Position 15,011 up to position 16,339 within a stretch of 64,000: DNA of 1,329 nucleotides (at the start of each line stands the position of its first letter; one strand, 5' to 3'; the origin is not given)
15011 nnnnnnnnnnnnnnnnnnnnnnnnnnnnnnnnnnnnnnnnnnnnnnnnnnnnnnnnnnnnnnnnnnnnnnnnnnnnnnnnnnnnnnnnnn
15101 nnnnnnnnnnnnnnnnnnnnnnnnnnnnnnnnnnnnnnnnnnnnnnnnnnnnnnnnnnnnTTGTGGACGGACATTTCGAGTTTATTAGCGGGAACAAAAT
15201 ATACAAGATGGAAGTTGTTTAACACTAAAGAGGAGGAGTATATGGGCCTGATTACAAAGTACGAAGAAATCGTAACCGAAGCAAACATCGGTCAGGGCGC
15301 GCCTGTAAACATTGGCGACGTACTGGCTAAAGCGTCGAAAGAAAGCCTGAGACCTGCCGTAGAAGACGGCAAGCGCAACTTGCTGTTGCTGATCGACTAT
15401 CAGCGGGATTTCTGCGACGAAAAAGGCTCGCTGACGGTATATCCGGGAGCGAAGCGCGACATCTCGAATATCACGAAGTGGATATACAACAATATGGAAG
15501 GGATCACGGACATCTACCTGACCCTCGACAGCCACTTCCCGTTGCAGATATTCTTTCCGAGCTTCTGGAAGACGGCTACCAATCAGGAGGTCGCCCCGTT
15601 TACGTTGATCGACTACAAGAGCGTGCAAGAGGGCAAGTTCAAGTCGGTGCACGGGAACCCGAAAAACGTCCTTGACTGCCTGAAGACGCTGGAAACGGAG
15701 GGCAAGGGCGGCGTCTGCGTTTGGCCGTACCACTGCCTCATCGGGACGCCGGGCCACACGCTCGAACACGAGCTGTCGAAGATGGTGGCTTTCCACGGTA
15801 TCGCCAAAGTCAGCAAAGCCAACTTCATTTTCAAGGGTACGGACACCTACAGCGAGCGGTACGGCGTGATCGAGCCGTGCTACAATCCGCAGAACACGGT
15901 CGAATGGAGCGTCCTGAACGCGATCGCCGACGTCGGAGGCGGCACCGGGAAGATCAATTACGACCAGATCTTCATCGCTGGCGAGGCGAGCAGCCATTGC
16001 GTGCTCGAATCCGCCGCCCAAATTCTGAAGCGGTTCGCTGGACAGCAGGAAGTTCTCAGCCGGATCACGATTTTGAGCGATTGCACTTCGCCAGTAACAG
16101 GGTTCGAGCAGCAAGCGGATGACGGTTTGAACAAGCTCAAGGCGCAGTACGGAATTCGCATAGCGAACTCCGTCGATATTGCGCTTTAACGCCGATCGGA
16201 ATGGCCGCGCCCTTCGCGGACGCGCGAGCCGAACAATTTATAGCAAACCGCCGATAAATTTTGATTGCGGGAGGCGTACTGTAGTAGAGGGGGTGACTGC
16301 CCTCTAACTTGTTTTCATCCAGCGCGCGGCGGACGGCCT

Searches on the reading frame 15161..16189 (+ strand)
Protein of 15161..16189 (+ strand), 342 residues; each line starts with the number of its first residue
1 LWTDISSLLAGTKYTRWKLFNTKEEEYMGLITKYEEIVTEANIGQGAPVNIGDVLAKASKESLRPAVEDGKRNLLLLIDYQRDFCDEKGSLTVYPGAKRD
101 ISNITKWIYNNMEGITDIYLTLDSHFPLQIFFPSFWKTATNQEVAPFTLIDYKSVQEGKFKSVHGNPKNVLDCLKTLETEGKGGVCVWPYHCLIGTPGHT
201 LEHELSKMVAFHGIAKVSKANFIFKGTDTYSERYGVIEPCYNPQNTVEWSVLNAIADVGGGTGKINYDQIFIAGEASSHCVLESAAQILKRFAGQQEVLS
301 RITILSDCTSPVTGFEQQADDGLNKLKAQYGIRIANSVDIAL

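Call 4: search_protein_families(library=pfam, proteins=[window:15161-16189:+], max_evalue=0.01)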
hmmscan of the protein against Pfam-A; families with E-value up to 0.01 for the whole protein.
window:15161-16189:+ (342 aa): 0 families

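Call 5: search_protein_families(library=ncbifam, proteins=[window:15161-16189:+], max_evalue=0.01)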
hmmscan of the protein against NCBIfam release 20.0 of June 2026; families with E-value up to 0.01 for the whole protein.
window:15161-16189:+ (342 aa): 1 family
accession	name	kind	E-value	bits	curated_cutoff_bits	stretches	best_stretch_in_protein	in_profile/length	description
NF008623.0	PRK11609.1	equivalog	0.0022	17.9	174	0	73-98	4-28/213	bifunctional nicotinamidase/pyrazinamidase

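Call 20: search_solved_structures(query=window:15161-16186:+, max_evalue=1, show_alignments=3)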
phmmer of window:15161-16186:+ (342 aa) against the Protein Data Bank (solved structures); distinct sequences matched with E-value up to 1: 8.
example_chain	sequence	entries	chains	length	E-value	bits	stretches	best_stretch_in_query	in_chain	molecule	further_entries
3pl1_A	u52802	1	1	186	0.0024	20.1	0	74-104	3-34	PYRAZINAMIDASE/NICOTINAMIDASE PNCA (PZase)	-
1deu_A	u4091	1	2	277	0.0049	19.1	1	105-203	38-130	PROCATHEPSIN X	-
2h0r_A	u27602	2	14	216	0.0056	18.9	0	186-325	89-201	Nicotinamidase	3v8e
1ef7_A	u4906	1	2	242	0.0094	18.2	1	106-203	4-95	CATHEPSIN X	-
9jry_A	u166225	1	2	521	0.18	13.9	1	25-121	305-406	FiDCB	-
3o90_A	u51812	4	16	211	0.3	13.3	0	74-134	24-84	nicotinamidase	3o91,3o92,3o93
3o94_A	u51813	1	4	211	0.3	13.2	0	74-134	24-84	nicotinamidase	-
1ilw_A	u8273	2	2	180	0.79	11.9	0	184-209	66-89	180 aa long hypothetical Pyrazinamidase/nicotinamidase | 180aa long hypothetical Pyrazinamidase/Nicotinamidase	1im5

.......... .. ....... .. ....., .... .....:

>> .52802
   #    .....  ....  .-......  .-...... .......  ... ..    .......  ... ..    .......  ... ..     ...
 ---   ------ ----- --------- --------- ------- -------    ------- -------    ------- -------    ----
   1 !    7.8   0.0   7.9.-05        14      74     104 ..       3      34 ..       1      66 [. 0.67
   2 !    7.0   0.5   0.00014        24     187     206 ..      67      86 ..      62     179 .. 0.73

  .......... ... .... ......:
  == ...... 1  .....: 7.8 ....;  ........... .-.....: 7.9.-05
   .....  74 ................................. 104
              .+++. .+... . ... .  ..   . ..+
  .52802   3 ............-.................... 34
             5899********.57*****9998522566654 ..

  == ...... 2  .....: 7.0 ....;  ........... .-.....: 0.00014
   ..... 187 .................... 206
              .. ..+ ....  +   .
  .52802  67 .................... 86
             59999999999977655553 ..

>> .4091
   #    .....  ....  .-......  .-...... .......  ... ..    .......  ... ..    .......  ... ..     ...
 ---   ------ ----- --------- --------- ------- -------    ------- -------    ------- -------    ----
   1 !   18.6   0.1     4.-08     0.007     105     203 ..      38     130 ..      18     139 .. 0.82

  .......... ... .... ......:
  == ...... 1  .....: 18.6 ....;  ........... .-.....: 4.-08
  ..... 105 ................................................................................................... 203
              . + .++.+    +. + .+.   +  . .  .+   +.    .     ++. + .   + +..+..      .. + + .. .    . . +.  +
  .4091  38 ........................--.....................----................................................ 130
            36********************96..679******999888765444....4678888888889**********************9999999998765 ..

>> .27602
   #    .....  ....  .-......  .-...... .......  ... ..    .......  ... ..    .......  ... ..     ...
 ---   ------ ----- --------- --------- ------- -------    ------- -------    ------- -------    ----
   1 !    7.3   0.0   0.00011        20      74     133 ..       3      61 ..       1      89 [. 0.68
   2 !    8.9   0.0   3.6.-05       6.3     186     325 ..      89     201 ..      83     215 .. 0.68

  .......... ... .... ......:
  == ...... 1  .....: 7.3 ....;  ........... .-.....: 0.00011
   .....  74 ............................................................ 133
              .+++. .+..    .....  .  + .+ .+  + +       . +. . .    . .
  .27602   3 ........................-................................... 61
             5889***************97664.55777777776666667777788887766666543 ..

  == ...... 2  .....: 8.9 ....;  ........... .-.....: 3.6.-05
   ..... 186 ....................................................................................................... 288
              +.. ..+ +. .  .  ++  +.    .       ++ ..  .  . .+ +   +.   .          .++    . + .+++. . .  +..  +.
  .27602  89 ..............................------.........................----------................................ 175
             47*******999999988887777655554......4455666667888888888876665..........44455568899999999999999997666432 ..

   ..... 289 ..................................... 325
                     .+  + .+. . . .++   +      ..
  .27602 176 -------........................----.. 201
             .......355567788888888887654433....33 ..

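Call 21: search_protein_families(library=pfam, proteins=[window:15242-16189:+], max_evalue=10)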
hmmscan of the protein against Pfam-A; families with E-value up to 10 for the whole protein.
window:15242-16189:+ (315 aa): 2 families
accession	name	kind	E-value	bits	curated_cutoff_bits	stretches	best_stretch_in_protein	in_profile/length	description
PF22461.2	SLBB_2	-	0.017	15.7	27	1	209-254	9-55/79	SLBB domain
PF00857.26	Isochorismatase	-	0.017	15.7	27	2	47-72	2-25/175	Isochorismatase domain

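Call 22: search_protein_families(library=phrogs, proteins=[window:15242-16189:+], max_evalue=0.01)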
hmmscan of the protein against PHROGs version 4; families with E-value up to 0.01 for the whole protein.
window:15242-16189:+ (315 aa): 1 family
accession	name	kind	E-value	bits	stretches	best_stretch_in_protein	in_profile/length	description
phrog_19305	-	unknown function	2.5e-08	35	1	44-99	2-57/199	-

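Call 61: find_homologous_proteins(query=window:15242-16186:+, max_evalue=0.001)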
Query window:15242-16186:+ (315 aa): 293 proteins with E <= 0.001 among 1366 candidates; the best 120 are listed.
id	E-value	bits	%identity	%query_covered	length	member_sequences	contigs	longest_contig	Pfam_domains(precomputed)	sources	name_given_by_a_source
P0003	2.2e-197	672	90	100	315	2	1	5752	-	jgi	jgi:nicotinamidase-related amidase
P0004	2.1e-134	466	65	99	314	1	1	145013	-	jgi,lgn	jgi:nicotinamidase-related amidase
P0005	1.9e-117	410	58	100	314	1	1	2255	-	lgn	-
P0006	7.1e-111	388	54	99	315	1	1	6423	-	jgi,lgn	jgi:nicotinamidase-related amidase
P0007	1.0e-107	378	54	98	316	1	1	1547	-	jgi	-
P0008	3.4e-106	373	55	100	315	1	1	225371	-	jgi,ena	jgi:hypothetical protein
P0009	1.1e-105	371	56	100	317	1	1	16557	-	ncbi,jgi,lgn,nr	ncbi:MAG: hypothetical protein LBC95_00860 [Candidatus Nomurabacteria bacterium]|jgi:nicotinamidase-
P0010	9.3e-105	368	63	83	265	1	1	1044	-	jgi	jgi:nicotinamidase-related amidase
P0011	6.7e-99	349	51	100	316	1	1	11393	-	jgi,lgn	jgi:nicotinamidase-related amidase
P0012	1.5e-93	331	51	100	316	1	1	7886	-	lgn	-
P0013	4.1e-93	330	50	100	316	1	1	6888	-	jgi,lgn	jgi:nicotinamidase-related amidase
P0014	2.4e-90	321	50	99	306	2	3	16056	-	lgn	-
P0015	5.1e-84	300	47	99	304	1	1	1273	-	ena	-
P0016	1.2e-82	296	48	98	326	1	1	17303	PF00857.27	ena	-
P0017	8.1e-82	293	48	99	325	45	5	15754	-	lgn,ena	-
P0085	1.9e-68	249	42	99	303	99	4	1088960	-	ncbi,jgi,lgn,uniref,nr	ncbi:hypothetical protein [Sphingobacterium siyangense]|jgi:nicotinamidase-related amidase|uniref:hy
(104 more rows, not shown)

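Call 62: find_encoding_contigs(protein=P0085, flank=6000, max_places=3)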
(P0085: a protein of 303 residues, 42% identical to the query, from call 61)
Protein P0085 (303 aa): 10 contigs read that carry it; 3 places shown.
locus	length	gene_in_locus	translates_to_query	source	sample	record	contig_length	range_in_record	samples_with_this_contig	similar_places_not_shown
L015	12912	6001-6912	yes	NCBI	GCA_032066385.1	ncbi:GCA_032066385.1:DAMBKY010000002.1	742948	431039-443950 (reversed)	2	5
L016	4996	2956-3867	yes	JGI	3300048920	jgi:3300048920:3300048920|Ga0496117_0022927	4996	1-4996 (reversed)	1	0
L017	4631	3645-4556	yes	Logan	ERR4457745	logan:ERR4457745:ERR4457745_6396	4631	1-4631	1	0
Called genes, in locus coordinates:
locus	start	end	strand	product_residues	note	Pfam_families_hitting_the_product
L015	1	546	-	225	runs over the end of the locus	PF05708:Peptidase_C92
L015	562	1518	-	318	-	-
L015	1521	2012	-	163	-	-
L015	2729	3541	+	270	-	PF14572:Pribosyl_synth (weak)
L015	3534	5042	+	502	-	PF18127:NAMPT_N (weak), PF04095:NAPRTase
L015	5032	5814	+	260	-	PF02540:NAD_synthase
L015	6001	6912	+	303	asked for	-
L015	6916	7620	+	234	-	PF00293:NUDIX, PF19368:WHD_AraR, PF21906:WHD_NrtR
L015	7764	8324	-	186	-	-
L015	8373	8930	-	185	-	-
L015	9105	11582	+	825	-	PF14903:WG_beta_rep (weak), PF08238:Sel1 (faint)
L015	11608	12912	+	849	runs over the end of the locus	PF14903:WG_beta_rep (weak), PF08238:Sel1 (faint)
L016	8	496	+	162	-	PF00156:Pribosyltran (weak), PF14572:Pribosyl_synth (weak)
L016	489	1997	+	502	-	PF18127:NAMPT_N (weak), PF04095:NAPRTase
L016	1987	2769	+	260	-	PF02540:NAD_synthase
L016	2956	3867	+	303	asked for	-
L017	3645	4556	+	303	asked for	-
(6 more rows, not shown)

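Call 63: find_encoding_contigs(protein=P0008, flank=10000, max_places=2)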
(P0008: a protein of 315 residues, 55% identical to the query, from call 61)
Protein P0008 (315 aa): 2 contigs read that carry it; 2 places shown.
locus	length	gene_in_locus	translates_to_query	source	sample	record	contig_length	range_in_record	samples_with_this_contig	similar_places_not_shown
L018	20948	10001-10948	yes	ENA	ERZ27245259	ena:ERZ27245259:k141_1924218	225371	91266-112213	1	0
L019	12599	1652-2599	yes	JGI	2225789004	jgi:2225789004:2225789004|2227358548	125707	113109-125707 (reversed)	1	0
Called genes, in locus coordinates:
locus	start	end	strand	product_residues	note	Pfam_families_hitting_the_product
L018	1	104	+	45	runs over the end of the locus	-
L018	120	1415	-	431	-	PF03952:Enolase_N, PF00113:Enolase_C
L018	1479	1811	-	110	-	PF00076:RRM_1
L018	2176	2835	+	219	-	PF03729:DUF308 (weak)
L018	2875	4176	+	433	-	PF08245:Mur_ligase_M, PF02875:Mur_ligase_C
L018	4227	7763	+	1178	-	PF00133:tRNA-synt_1, PF09334:tRNA-synt_1g, PF00293:NUDIX, PF13603:tRNA-synt_1_2, PF00293:NUDIX, PF00133:tRNA-synt_1, PF09334:tRNA-synt_1g (weak), PF08264:Anticodon_1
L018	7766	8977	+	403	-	PF00128:Alpha-amylase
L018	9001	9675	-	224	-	PF00293:NUDIX, PF19368:WHD_AraR, PF21906:WHD_NrtR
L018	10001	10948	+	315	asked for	-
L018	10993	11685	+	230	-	PF00092:VWA (faint)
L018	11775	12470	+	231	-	PF13672:PP2C_2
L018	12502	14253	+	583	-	PF00069:Pkinase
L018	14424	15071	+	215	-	-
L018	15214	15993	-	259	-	PF02540:NAD_synthase, PF03054:tRNA_Me_trans (faint)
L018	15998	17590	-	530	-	PF04095:NAPRTase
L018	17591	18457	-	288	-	-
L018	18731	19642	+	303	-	PF04055:Radical_SAM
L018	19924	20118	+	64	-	-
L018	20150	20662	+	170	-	PF01029:NusB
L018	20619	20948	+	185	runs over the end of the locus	PF00293:NUDIX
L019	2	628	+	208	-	?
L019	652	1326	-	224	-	PF00293:NUDIX, PF19368:WHD_AraR, PF21906:WHD_NrtR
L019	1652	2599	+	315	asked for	-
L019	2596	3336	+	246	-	PF00092:VWA (faint)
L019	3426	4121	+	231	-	PF13672:PP2C_2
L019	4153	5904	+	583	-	PF00069:Pkinase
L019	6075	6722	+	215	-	-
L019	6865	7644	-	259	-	PF02540:NAD_synthase, PF03054:tRNA_Me_trans (faint)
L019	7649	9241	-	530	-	PF04095:NAPRTase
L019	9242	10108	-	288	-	-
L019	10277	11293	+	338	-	PF04055:Radical_SAM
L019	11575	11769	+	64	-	-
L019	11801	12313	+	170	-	PF01029:NusB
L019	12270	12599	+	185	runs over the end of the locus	PF00293:NUDIX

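Call 67: find_encoding_contigs(protein=P0004, flank=10000, max_places=2)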
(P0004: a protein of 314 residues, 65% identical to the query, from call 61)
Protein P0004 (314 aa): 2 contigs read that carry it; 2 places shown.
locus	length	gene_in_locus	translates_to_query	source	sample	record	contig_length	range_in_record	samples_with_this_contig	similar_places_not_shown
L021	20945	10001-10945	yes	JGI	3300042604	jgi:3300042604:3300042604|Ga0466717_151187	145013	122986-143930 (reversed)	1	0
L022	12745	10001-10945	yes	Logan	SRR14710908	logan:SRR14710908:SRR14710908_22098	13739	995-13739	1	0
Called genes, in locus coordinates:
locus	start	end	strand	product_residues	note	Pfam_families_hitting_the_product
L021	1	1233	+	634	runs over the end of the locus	PF01653:DNA_ligase_aden, PF03120:OB_DNA_ligase (weak)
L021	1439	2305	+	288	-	-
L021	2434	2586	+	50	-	-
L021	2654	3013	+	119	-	-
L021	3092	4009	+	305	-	PF01145:Band_7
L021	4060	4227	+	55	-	-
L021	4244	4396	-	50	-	-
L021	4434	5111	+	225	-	-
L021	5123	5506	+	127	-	-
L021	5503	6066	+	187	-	-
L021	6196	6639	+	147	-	-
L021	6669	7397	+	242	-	PF13672:PP2C_2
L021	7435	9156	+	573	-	PF00069:Pkinase, PF07714:PK_Tyr_Ser-Thr (weak)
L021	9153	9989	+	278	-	PF13384:HTH_23 (faint), PF13518:HTH_28 (faint), PF12728:HTH_17 (faint)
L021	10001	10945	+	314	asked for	-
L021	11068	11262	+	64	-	-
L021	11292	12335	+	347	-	-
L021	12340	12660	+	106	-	PF13619:KTSC (weak)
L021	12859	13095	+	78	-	-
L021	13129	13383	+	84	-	-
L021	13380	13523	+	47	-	-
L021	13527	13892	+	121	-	-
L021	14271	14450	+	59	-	-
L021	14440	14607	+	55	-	-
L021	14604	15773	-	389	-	PF01385:OrfB_IS605, PF07282:Cas12f1-like_TNB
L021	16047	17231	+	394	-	PF17767:NAPRTase_N, PF04095:NAPRTase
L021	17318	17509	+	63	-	-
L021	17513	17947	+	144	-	-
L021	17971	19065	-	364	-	-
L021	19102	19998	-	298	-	-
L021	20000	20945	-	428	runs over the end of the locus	-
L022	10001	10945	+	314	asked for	-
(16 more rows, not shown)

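Call 94: predict_structure(alignment_id=A1)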
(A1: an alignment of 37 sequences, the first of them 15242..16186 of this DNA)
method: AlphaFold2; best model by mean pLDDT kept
length: 315 residues; sequences in the alignment: 37
mean_pLDDT: 94.6   pTM: 0.92
mean pLDDT of the five models: 94.6, 94.5, 91.7, 90.9, 89.1
residues with pLDDT >= 90: 284; 70-90: 30; 50-70: 1; < 50: 0
segments of 3 or more residues with pLDDT < 50: none
pLDDT, mean of each block of 10 residues (from residue 1): 92 92 93 97 98 94 88 98 98 95 96 96 97 96 96 92 94 95 98 92 92 92 93 85 97 96 96 98 91 96 98 97
secondary structure, 60 per line:
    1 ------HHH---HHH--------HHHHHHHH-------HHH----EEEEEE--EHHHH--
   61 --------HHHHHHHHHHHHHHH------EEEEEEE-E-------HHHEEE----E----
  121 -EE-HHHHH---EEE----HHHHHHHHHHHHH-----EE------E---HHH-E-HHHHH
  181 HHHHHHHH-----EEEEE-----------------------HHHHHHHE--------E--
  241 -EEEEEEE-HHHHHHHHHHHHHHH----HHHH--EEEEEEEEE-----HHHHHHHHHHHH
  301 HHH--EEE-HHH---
elements in order: H24-31 E46-51 H55-58 H69-83 E90-96 E109-111 H125-129 E133-135 H140-152 H176-188 E194-198 H222-228 E242-248 H250-264 H269-272 E275-283 H289-303 E306-308

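Call 97: fold_search(model_id=the predicted structure, library=pdb)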
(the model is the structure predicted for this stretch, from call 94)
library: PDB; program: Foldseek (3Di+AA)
matches with E <= 10: 637; with E <= 0.001: 129
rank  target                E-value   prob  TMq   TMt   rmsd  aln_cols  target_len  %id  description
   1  2wta                  2.2e-13  1.00  0.55  0.79   4.1       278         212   17  Acinetobacter baumanii nicotinamidase pyrazinamidease (released 2009-11-10)
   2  3v8e_A                4.1e-13  1.00  0.55  0.78   5.6       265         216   22  Crystal structure of the yeast nicotinamidase Pnc1p bound to the inhibitor nicotinaldehyde (released 2012-01-25)
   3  2h0r_A                1.7e-12  1.00  0.55  0.77   5.4       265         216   22  Structure of the Yeast Nicotinamidase Pnc1p (released 2007-03-27)
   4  2wt9_A                3.6e-12  1.00  0.56  0.82   3.9       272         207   17  Acinetobacter baumanii nicotinamidase pyrazinamidease (released 2009-11-10)
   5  2wt9_B                1.5e-11  1.00  0.56  0.82   3.8       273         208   17  Acinetobacter baumanii nicotinamidase pyrazinamidease (released 2009-11-10)
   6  9u8m                  7.8e-11  1.00  0.56  0.54   4.7       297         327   16  Drosophila melanogaster Nicotinamidase in Complex with Inhibitor CN2 (released 2025-09-03)
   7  3r2j_C                1.6e-10  1.00  0.54  0.82   4.8       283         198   19  Crystal Structure of PnC1 from L. infantum in complex with nicotinate (released 2011-08-24)
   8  1ilw                  2.7e-10  1.00  0.47  0.79   4.9       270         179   20  Crystal Structure of Pyrazinamidase/Nicotinamidase of Pyrococcus horikoshii (released 2001-12-12)
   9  3o93_A                4.1e-10  1.00  0.50  0.79   4.3       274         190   17  High resolution crystal structures of Streptococcus pneumoniae nicotinamidase with trapped intermediates provide insig (released 2011-01-12)
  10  3r2j_B                4.7e-10  1.00  0.52  0.79   5.9       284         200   19  Crystal Structure of PnC1 from L. infantum in complex with nicotinate (released 2011-08-24)
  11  3o91_A                5.0e-10  1.00  0.51  0.81   4.0       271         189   18  High resolution crystal structures of Streptococcus pneumoniae nicotinamidase with trapped intermediates provide insig (released 2011-01-12)
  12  3o91_C                6.0e-10  1.00  0.51  0.81   4.2       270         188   17  High resolution crystal structures of Streptococcus pneumoniae nicotinamidase with trapped intermediates provide insig (released 2011-01-12)
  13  6a8l_A                6.4e-10  1.00  0.50  0.82   4.0       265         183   18  Crystal structure of nicotinamidase/ pyrazinamidase PncA from Bacillus subtilis (released 2018-08-01)
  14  3o92_C                9.2e-10  1.00  0.51  0.81   4.2       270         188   17  High resolution crystal structures of Streptococcus pneumoniae nicotinamidase with trapped intermediates provide insig (released 2011-01-12)
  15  3r2j_A                9.8e-10  1.00  0.53  0.81   5.7       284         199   19  Crystal Structure of PnC1 from L. infantum in complex with nicotinate (released 2011-08-24)
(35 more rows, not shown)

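Call 104: search_protein_families(library=padloc, proteins=[window:15242-16189:+], max_evalue=0.001)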
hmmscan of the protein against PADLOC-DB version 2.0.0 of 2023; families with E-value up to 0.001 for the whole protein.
window:15242-16189:+ (315 aa): 0 families
